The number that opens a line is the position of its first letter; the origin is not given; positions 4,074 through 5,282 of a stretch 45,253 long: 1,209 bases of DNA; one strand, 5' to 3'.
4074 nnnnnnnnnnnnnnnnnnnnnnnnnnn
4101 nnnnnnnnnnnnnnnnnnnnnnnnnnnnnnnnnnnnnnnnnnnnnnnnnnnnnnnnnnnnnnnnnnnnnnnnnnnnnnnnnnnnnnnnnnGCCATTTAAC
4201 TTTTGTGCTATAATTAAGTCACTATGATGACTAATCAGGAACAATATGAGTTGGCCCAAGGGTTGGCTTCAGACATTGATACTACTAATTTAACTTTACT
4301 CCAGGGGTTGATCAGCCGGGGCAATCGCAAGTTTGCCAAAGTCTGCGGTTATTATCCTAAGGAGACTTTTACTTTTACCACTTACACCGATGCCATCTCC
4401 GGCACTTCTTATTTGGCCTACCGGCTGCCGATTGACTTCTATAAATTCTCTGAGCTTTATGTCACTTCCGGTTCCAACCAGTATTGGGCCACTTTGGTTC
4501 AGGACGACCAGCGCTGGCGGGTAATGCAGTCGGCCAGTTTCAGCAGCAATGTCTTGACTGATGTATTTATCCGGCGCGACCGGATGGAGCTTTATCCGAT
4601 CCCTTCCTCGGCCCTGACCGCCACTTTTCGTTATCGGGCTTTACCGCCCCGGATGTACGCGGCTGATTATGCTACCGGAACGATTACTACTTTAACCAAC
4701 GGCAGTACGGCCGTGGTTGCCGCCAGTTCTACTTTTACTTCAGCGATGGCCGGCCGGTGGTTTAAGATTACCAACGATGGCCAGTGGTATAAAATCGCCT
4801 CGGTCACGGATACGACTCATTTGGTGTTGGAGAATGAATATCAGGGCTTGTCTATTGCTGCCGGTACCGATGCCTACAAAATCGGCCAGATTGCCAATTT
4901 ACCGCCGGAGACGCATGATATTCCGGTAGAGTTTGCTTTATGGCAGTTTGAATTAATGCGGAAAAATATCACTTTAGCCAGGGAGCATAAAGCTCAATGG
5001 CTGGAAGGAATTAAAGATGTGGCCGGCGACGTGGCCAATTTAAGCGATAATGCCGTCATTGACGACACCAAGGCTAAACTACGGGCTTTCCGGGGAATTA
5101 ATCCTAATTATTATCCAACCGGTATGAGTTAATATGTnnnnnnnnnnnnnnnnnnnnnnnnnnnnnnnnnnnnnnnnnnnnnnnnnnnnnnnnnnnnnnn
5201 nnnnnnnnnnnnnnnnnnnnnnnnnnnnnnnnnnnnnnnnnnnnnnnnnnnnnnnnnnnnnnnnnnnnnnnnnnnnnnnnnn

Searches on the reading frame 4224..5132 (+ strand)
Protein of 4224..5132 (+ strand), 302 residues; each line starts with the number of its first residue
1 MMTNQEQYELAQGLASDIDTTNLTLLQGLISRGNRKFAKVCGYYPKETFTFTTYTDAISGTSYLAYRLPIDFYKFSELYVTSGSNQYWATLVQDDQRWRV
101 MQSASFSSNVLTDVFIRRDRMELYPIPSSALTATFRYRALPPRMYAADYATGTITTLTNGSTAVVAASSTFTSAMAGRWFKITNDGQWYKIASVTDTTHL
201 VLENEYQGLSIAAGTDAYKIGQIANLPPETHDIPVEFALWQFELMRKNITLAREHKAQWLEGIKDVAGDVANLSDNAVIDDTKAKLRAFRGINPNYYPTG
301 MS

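Call 9: search_protein_families(library=phrogs, proteins=[window:4224-5132:+], max_evalue=0.001)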
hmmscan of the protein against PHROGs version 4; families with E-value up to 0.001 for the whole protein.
window:4224-5132:+ (302 aa): 3 families
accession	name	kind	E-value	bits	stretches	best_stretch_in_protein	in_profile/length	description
phrog_38424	-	unknown function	2.8e-05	24.1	1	152-232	7-84/488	-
phrog_17834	-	unknown function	0.00018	21.6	1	147-213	5-73/458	-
phrog_2712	-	tail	0.0002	20.9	1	149-218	380-446/700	tail fiber protein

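Call 10: search_protein_families(library=pfam, proteins=[window:4224-5132:+], max_evalue=0.001)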
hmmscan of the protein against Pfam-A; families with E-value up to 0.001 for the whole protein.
window:4224-5132:+ (302 aa): 0 families
